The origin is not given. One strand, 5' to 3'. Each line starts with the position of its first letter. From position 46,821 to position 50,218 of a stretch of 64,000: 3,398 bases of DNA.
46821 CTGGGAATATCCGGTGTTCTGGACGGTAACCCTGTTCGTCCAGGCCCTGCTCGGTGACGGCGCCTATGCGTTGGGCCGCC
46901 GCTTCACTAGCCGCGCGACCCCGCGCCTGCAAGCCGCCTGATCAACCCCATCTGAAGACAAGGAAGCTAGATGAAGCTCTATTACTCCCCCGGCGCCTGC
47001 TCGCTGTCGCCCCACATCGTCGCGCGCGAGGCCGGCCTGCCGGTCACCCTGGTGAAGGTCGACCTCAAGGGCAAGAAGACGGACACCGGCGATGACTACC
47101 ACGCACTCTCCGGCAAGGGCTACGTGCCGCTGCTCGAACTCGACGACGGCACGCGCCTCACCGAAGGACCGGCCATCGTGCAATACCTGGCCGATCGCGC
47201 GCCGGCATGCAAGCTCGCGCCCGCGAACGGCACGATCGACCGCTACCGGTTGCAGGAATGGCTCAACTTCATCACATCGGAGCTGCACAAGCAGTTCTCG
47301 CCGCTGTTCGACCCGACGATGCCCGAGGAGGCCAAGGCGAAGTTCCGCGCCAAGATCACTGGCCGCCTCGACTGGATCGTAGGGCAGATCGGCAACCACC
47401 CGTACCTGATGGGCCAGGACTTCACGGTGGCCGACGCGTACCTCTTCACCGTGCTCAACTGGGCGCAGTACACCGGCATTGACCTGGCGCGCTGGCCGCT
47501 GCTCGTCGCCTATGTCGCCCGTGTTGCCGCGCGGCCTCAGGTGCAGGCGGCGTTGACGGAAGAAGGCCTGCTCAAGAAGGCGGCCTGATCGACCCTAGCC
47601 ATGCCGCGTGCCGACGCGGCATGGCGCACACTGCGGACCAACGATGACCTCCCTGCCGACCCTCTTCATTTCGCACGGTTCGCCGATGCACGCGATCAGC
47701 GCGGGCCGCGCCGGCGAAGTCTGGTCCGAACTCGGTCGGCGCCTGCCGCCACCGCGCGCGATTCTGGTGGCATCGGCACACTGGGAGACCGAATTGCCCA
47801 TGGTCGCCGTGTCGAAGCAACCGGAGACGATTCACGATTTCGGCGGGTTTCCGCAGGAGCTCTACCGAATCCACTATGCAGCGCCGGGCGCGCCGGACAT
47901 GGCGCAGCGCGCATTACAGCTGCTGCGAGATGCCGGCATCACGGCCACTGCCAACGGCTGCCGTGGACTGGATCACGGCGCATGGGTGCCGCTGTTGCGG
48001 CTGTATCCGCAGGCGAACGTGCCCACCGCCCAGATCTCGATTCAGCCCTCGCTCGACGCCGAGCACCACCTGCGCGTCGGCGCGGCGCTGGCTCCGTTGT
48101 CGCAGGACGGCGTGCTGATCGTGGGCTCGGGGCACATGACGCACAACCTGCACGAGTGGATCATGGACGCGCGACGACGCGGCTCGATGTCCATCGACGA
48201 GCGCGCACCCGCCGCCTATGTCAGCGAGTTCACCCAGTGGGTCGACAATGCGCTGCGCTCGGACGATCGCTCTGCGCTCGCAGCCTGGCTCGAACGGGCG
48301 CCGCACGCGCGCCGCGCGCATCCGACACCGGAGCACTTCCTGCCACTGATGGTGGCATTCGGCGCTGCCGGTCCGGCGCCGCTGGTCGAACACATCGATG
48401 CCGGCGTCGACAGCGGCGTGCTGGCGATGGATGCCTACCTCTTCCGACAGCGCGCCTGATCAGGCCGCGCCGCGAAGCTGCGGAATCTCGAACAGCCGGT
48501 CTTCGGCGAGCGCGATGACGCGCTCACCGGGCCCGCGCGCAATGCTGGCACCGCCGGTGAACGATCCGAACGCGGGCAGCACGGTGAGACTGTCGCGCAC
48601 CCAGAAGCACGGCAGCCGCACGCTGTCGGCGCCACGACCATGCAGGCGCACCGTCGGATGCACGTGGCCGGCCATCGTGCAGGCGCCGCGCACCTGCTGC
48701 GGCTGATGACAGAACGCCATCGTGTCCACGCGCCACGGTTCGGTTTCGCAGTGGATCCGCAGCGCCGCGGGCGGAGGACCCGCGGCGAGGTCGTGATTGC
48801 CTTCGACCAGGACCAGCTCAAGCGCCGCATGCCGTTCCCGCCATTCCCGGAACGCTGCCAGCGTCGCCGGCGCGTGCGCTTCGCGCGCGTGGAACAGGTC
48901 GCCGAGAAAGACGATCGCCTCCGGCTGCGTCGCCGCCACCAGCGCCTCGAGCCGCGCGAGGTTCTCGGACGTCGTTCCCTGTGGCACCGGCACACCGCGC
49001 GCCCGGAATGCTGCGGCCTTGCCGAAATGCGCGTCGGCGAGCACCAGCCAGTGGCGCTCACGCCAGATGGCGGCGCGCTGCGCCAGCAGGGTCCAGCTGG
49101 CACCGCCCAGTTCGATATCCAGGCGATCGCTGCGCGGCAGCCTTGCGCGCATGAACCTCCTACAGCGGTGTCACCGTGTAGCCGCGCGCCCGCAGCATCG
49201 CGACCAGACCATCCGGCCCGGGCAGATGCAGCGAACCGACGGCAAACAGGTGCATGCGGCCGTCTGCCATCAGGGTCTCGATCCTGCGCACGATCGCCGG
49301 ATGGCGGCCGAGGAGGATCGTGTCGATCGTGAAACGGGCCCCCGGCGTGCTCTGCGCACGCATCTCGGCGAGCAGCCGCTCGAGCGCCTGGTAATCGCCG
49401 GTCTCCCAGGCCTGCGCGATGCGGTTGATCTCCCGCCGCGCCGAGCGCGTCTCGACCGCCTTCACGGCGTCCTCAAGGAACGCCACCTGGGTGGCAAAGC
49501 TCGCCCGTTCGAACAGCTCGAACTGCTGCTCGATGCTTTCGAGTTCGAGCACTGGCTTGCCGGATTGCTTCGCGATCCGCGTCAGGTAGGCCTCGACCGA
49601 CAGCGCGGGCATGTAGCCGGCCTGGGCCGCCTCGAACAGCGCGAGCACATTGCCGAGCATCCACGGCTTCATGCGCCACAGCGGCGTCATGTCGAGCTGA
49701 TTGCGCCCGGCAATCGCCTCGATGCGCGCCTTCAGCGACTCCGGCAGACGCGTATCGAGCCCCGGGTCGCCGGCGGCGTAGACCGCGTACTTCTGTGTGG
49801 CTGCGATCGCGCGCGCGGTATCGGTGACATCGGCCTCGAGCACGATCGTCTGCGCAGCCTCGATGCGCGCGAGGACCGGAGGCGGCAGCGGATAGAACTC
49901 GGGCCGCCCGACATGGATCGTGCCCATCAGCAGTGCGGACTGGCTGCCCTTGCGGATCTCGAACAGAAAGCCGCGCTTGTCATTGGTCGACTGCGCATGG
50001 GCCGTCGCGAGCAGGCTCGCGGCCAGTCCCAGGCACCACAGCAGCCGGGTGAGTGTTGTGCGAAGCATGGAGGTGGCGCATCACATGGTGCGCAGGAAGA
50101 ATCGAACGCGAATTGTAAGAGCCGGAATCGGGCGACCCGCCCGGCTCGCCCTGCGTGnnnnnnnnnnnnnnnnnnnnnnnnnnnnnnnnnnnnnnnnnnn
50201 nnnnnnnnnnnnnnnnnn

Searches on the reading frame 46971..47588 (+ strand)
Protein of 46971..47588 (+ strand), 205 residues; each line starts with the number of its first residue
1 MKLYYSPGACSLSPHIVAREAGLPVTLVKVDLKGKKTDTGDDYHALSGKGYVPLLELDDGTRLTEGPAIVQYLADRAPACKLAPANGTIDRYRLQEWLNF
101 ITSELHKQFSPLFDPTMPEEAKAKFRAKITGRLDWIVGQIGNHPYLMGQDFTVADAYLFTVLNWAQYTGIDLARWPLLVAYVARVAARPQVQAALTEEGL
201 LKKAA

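Call 13: search_protein_families(library=pfam, proteins=[window:46971-47588:+], max_evalue=0.001)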
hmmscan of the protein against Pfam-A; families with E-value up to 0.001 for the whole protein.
window:46971-47588:+ (205 aa): 6 families
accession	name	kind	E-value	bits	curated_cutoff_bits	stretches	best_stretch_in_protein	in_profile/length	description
PF13409.12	GST_N_2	-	9.1e-11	42.7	25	1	10-75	4-69/70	Glutathione S-transferase, N-terminal domain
PF00043.30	GST_C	-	1.8e-10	41.4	20.7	1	104-189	5-93/93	Glutathione S-transferase, C-terminal domain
PF14497.11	GST_C_3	-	6e-09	36.5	21.6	1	115-195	14-101/104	Glutathione S-transferase, C-terminal domain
PF13417.12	GST_N_3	-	1.6e-08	35.2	22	1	15-78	14-72/75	Glutathione S-transferase, N-terminal domain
PF13410.11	GST_C_2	-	2.7e-08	34.2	24.9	1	120-184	2-69/69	Glutathione S-transferase, C-terminal domain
PF02798.26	GST_N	-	1.4e-06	28.9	20.9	1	1-74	3-75/76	Glutathione S-transferase, N-terminal domain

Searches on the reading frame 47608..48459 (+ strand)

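Call 13: search_protein_families(library=pfam, proteins=[window:47608-48459:+], max_evalue=0.001)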
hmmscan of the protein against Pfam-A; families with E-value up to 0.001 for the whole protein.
window:47608-48459:+ (283 aa): 1 family
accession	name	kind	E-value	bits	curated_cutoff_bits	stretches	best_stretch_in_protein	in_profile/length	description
PF02900.23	LigB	-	3.3e-34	118.6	26.3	1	18-256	2-246/269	Catalytic LigB subunit of aromatic ring-opening dioxygenase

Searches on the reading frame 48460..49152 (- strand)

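Call 13: search_protein_families(library=pfam, proteins=[window:48460-49152:-], max_evalue=0.001)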
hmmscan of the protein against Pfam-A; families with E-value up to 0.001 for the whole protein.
window:48460-49152:- (230 aa): 1 family
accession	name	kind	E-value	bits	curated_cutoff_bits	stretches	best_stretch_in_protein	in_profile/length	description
PF00149.33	Metallophos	-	3.9e-06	27.9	21.5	1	36-154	4-104/191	Calcineurin-like phosphoesterase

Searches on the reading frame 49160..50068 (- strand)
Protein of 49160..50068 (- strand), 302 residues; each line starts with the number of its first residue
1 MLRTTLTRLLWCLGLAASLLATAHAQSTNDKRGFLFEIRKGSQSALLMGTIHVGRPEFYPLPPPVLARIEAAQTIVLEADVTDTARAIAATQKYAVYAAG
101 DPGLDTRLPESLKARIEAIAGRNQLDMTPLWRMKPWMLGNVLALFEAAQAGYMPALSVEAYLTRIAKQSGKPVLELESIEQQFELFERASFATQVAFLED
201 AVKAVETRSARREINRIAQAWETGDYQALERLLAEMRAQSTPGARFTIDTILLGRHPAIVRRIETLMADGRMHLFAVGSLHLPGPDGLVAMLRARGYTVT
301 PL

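Call 13: search_protein_families(library=pfam, proteins=[window:49160-50068:-], max_evalue=0.001)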
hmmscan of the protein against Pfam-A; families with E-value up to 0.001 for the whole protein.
window:49160-50068:- (302 aa): 1 family
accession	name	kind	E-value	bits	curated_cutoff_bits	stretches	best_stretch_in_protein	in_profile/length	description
PF01963.22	TraB_PrgY_gumN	-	3.4e-62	211.1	26.8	1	34-301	1-263/263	TraB/PrgY/gumN family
